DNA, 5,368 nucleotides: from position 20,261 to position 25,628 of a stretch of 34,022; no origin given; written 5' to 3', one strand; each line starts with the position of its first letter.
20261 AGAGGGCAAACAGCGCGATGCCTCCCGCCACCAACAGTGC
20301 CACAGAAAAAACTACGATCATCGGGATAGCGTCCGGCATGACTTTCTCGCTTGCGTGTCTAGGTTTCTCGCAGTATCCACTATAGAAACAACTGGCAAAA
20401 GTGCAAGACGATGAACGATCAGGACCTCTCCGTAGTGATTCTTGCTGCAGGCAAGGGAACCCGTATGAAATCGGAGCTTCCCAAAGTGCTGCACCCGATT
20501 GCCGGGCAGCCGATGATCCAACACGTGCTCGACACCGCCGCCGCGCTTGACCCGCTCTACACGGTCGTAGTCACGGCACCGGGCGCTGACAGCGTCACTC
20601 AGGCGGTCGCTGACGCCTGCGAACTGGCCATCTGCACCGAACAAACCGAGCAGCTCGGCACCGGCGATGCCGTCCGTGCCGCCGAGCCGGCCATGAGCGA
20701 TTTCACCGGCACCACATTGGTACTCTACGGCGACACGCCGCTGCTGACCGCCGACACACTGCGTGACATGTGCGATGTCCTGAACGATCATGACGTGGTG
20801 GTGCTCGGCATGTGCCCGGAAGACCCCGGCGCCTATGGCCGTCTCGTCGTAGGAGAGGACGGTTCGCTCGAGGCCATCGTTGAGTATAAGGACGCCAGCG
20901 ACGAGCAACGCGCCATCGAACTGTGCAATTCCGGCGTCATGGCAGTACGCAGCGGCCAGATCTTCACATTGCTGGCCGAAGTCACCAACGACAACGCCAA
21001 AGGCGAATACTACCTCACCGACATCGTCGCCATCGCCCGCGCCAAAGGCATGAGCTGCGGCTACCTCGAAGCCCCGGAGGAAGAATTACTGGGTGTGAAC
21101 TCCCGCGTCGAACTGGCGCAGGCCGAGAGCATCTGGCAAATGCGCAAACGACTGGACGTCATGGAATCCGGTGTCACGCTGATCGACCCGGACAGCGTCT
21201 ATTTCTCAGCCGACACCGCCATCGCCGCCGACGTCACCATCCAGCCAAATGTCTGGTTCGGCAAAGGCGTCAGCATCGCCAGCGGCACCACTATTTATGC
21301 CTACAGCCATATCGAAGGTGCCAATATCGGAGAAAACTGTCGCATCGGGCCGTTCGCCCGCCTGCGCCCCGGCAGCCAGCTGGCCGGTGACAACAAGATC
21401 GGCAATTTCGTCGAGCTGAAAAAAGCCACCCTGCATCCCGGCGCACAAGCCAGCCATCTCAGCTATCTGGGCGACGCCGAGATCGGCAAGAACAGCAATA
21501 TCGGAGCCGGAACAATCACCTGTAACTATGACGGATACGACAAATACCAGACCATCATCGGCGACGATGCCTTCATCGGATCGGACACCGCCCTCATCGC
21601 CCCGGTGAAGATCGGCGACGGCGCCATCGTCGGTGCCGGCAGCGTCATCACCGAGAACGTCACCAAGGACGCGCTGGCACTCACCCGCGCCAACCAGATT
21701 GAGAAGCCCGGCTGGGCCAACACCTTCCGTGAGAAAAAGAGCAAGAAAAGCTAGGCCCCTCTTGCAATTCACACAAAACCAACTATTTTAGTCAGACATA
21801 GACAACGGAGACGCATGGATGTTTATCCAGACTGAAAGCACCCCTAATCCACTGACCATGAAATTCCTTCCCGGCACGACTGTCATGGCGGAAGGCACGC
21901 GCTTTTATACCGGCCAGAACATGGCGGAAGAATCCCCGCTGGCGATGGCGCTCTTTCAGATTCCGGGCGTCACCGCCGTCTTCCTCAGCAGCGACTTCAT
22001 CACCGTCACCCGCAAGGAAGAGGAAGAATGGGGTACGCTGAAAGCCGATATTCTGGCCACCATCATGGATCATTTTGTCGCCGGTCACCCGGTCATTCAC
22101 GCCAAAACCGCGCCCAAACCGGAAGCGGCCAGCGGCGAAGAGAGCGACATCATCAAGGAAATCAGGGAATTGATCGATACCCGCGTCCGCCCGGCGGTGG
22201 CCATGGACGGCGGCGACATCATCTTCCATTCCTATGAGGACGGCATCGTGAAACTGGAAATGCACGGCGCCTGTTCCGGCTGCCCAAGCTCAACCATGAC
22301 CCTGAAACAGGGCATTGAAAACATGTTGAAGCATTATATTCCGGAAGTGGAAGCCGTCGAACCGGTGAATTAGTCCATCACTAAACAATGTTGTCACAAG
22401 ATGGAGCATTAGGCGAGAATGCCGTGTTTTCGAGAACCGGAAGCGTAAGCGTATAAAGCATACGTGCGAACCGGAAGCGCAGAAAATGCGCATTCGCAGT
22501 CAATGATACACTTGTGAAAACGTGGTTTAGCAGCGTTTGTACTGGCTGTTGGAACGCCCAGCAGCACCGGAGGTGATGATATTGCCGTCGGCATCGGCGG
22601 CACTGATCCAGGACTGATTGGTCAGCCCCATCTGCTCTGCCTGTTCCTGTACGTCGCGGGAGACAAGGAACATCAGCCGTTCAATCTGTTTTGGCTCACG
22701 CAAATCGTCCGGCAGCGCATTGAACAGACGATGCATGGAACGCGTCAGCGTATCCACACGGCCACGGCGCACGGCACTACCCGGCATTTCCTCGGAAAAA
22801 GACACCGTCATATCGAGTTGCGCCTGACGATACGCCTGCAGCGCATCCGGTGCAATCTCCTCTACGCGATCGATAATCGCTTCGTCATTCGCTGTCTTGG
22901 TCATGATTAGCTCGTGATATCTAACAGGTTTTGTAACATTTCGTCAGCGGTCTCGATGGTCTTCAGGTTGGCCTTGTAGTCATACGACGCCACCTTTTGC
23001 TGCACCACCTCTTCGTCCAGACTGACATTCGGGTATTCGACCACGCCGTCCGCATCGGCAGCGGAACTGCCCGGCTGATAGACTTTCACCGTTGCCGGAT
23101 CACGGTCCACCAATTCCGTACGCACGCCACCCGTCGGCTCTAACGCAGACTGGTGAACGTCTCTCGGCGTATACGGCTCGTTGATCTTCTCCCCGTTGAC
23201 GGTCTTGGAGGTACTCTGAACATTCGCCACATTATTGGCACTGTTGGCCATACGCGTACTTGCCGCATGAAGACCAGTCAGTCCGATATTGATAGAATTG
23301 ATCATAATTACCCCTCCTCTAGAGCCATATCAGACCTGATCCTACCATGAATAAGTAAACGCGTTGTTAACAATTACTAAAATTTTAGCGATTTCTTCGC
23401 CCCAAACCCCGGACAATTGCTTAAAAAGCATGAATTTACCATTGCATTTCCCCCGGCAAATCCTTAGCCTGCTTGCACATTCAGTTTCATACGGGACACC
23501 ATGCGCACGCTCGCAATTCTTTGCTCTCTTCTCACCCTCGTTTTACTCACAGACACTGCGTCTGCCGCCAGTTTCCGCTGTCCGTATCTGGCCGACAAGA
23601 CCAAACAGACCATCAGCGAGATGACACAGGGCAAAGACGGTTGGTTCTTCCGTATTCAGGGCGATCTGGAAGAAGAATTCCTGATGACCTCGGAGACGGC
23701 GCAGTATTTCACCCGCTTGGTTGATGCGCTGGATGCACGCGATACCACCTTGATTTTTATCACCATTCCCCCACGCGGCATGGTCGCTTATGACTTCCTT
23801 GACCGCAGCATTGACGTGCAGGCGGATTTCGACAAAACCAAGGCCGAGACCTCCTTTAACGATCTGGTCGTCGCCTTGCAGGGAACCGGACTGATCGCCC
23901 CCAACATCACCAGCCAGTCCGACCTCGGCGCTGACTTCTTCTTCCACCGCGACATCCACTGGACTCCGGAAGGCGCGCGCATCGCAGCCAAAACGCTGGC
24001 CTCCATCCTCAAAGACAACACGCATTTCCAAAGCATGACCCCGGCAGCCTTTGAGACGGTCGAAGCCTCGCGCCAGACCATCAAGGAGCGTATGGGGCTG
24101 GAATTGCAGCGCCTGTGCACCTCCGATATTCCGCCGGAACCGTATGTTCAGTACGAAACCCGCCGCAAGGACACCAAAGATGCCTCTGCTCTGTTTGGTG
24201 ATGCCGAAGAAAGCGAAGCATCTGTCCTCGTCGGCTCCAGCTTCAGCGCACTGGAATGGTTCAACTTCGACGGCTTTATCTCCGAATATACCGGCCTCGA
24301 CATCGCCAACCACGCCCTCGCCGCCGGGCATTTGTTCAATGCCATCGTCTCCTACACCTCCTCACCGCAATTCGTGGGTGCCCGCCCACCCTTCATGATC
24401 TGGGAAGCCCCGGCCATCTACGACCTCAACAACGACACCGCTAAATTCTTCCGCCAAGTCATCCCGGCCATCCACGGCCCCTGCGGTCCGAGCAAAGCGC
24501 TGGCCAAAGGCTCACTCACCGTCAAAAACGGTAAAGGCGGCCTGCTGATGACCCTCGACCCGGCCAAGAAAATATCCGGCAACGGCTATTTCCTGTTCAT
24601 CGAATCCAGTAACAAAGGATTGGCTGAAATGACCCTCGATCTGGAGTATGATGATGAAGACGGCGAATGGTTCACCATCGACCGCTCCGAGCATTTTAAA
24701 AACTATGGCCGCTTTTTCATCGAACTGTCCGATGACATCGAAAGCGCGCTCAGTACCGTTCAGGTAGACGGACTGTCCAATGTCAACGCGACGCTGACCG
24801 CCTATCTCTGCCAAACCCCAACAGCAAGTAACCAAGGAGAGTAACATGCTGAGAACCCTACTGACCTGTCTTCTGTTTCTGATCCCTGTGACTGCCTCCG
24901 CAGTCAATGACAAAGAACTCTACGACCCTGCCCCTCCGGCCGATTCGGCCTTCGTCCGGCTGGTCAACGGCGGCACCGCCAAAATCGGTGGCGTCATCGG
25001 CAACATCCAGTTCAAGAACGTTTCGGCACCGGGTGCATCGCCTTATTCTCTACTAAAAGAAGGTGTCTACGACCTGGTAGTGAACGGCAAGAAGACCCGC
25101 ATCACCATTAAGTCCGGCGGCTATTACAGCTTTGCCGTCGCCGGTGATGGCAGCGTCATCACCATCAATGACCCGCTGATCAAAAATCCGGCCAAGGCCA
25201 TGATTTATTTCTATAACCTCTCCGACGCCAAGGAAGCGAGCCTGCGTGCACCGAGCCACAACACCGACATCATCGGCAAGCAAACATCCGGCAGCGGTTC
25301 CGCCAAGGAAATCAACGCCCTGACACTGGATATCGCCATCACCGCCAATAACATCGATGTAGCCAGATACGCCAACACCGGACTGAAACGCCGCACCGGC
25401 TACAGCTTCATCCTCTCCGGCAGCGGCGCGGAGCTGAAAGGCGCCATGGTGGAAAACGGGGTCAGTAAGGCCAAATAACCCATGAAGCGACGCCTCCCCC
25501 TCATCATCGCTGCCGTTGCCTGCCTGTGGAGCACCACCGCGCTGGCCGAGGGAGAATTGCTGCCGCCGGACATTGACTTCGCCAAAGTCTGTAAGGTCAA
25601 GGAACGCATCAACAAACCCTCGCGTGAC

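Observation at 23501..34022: Alginate-type O-acetylation plus lyase machinery split over two convergent operons, with no synthase in view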

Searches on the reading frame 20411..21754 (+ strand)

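Call 6: search_protein_families(library=pfam, proteins=[window:20411-21754:+], max_evalue=0.001)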
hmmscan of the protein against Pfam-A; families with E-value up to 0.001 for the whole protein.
window:20411-21754:+ (447 aa): 9 families
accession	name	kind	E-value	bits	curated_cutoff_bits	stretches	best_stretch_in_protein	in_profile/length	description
PF00132.30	Hexapep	-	7.8e-26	89.1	27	2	381-414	2-35/36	Bacterial transferase hexapeptide (six repeats)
PF12804.13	NTP_transf_3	-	1.1e-21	78.1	27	1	8-167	1-152/160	MobA-like NTP transferase domain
PF00483.29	NTP_transferase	-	1.2e-10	41.8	21.2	1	8-212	2-212/245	Nucleotidyl transferase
PF14602.12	Hexapep_2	-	2.3e-10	40.5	27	1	381-414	2-33/34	Hexapeptide repeat of succinyl-transferase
PF01128.25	IspD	-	1.2e-09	38.6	27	1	7-128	2-122/221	2-C-methyl-D-erythritol 4-phosphate cytidylyltransferase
PF25084.1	LbH_EIF2B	-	2.5e-09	37.5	54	1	273-345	8-79/105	EIF2B subunit epsilon LbH domain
PF02348.25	CTP_transf_3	-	1.1e-06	29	22.6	1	24-128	15-118/217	Cytidylyltransferase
PF09837.15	DUF2064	-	2.4e-05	24.6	25.8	1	40-136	2-96/120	Uncharacterized protein conserved in bacteria (DUF2064)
PF25087.1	GMPPB_C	-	0.00032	20.8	39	0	255-340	4-93/110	GMPPB C-terminal domain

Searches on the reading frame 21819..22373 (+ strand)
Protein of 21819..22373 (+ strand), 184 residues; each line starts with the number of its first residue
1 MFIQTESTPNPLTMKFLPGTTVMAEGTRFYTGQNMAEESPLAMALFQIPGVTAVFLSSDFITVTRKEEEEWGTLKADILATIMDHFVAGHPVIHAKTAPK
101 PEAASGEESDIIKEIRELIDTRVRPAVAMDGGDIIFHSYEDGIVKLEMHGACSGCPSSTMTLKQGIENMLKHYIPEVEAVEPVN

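Call 6: search_protein_families(library=pfam, proteins=[window:21819-22373:+], max_evalue=0.001)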
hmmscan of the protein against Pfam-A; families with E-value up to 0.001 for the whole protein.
window:21819-22373:+ (184 aa): 2 families
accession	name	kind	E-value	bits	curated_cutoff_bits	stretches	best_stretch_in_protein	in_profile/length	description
PF08712.16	Nfu_N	-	1.4e-29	102.4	27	1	3-88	1-87/88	Scaffold protein Nfu/NifU N terminal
PF01106.22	NifU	-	2.8e-29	101.5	27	1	115-181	1-67/67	NifU-like domain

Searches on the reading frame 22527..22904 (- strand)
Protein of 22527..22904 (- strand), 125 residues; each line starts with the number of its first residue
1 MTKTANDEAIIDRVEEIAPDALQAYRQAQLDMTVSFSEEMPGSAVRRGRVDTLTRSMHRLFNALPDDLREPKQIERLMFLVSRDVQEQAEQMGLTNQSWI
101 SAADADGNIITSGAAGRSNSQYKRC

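Call 6: search_protein_families(library=pfam, proteins=[window:22527-22904:-], max_evalue=0.001)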
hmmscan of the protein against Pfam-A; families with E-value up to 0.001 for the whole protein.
window:22527-22904:- (125 aa): 0 families

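Call 54: search_protein_families(library=pfam, proteins=[window:22527-22904:-], max_evalue=0.1)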
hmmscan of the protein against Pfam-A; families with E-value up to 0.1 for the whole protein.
window:22527-22904:- (125 aa): 1 family
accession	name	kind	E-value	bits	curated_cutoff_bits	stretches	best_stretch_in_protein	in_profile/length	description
PF24588.1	DUF7613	-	0.019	15.3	27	1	19-52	94-127/156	Domain of unknown function (DUF7613)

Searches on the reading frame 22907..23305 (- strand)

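Call 6: search_protein_families(library=pfam, proteins=[window:22907-23305:-], max_evalue=0.001)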
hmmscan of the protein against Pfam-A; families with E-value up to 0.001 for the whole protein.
window:22907-23305:- (132 aa): 1 family
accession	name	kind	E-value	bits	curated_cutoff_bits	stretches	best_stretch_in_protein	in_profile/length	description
PF06429.18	Flg_bbr_C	-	1.8e-10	40.6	23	1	86-129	2-45/46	Flagellar basal body rod FlgEFG protein C-terminal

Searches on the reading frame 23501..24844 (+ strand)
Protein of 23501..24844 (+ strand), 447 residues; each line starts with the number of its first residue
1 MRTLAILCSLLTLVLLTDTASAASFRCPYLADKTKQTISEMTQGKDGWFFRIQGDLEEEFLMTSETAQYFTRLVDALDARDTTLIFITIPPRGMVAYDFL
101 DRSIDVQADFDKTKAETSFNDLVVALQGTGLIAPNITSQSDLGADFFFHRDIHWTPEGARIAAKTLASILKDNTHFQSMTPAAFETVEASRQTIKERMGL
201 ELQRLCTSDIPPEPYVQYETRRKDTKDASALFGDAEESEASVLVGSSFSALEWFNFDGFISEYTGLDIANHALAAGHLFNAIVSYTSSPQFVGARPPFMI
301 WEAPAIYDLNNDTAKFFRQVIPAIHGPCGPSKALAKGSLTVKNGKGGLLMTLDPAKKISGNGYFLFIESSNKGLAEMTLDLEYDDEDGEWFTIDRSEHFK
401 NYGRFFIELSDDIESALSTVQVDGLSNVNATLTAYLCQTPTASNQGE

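Call 3: search_protein_families(library=pfam, proteins=[window:23501-24844:+], max_evalue=0.01)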
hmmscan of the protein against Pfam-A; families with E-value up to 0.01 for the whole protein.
window:23501-24844:+ (447 aa): 1 family
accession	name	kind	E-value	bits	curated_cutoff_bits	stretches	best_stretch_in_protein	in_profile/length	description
PF16822.11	ALGX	-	3.1e-43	148.8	26.5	1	42-304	2-267/268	SGNH hydrolase-like domain, acetyltransferase AlgX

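Call 4: search_protein_families(library=ncbifam, proteins=[window:23501-24844:+], max_evalue=0.01)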
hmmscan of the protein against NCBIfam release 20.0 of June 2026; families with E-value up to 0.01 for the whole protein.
window:23501-24844:+ (447 aa): 0 families

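Call 23: search_solved_structures(query=window:23501-24844:+, max_evalue=0.01, show_alignments=2)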
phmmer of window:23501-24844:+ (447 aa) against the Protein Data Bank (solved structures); distinct sequences matched with E-value up to 0.01: 3.
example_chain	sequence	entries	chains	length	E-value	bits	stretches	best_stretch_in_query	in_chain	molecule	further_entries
4knc_B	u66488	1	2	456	9.9e-38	133.2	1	38-416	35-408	Alginate biosynthesis protein AlgX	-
7ula_A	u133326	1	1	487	1.1e-37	133.1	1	33-437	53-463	Alginate biosynthesis protein AlgX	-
4o8v_A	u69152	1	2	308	9.7e-17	64.1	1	44-321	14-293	Alginate biosynthesis protein AlgJ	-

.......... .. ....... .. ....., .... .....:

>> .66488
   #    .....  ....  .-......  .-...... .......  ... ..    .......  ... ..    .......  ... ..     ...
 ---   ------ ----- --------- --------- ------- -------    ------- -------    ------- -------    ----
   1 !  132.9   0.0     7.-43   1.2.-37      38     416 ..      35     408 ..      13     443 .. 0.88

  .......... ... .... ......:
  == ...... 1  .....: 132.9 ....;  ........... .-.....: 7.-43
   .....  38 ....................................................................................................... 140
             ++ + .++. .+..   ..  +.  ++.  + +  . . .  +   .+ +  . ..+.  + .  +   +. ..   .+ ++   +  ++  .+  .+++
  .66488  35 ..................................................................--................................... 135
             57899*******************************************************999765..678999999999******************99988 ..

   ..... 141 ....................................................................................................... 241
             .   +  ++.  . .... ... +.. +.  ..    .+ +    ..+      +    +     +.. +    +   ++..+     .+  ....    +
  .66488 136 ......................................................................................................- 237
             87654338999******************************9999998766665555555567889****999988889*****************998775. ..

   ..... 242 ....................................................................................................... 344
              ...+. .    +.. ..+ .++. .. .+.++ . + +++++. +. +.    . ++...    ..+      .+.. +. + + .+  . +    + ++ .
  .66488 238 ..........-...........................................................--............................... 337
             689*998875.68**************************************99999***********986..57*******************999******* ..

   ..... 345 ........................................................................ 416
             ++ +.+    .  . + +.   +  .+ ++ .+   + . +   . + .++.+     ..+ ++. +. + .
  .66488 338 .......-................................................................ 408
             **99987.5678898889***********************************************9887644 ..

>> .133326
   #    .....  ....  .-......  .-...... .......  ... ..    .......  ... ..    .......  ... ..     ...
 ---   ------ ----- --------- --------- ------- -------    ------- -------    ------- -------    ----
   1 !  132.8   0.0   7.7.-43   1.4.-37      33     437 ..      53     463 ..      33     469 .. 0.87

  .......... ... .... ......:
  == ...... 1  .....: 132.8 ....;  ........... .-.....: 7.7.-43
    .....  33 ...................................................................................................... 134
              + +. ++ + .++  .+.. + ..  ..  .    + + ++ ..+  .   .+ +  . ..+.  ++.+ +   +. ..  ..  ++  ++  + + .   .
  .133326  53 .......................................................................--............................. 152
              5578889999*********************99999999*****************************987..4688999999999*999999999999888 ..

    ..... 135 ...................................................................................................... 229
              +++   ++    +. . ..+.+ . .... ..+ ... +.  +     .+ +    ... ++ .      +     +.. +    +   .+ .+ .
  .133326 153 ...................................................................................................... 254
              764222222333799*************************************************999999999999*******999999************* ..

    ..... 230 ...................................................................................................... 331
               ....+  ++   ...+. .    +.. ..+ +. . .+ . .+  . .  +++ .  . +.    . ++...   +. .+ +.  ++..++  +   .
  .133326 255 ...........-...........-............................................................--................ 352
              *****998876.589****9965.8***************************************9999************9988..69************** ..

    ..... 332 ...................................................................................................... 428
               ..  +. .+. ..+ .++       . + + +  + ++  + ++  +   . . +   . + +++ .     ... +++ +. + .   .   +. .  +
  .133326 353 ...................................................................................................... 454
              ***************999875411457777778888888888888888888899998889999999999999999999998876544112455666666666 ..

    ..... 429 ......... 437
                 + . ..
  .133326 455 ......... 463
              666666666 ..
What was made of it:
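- Checked: The alignment runs through the C-terminal carbohydrate-binding domain (call 23).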

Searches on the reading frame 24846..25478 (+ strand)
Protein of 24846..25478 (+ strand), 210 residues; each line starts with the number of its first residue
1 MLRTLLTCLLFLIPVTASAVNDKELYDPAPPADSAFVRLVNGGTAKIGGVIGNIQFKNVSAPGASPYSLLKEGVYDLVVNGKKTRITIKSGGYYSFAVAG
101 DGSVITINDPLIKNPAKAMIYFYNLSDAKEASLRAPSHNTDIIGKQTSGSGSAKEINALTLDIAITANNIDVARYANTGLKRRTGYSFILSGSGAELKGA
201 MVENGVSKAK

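Call 3: search_protein_families(library=pfam, proteins=[window:24846-25478:+], max_evalue=0.01)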
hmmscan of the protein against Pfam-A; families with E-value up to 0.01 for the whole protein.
window:24846-25478:+ (210 aa): 2 families
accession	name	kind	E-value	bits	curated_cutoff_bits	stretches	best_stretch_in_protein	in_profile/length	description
PF11182.14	AlgF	-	1.8e-26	93.1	34.4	1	12-181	6-173/179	Alginate O-acetyl transferase AlgF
PF14344.12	DUF4397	-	2.2e-05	25.5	30.6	1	56-129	25-114/119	Domain of unknown function (DUF4397)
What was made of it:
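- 24846..25478 (+): AlgF-like periplasmic adaptor (210 aa, signal peptide). Starts 1 nt after the AlgX stop. Pfam PF11182 93.1 bits (call 3).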

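Call 4: search_protein_families(library=ncbifam, proteins=[window:24846-25478:+], max_evalue=0.01)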
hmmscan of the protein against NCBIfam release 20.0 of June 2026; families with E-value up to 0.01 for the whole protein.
window:24846-25478:+ (210 aa): 0 families

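Call 11: find_encoding_contigs(protein=window:24846-25478:+, flank=10000, max_places=6)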
Protein window:24846-25478:+ (210 aa): no gene with exactly this product is on record in the collection.

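Call 46: search_solved_structures(query=window:24846-25478:+, max_evalue=1, show_alignments=1)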
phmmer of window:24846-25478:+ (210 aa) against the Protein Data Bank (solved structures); distinct sequences matched with E-value up to 1: 1.
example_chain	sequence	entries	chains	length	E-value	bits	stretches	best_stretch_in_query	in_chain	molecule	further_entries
6czt_A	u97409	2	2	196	1.9e-14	57.6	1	24-204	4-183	Alginate biosynthesis protein AlgF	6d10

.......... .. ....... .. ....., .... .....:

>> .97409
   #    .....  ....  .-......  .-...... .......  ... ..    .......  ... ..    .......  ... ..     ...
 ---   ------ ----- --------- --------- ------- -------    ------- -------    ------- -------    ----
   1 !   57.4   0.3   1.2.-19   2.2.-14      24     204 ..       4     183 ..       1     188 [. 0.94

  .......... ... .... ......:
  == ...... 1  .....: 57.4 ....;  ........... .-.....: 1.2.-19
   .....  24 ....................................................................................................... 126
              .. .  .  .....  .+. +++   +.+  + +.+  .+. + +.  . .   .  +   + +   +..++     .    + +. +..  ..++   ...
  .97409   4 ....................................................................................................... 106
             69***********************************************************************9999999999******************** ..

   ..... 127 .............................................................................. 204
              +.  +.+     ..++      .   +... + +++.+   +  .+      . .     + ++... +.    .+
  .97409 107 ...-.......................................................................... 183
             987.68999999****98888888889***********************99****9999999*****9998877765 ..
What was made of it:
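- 24846..25478 (+): PDB AlgF 6CZT E=1.9e-14 over residues 24-204 (call 46).
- On Alginate O-acetylation apparatus (AlgI/AlgJ/AlgF/AlgX): AlgF 6CZT E=1.9e-14 over nearly the full length (call 46).
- Checked: AlgF-like versus AlgF 6CZT, E=2e-14 (call 46).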
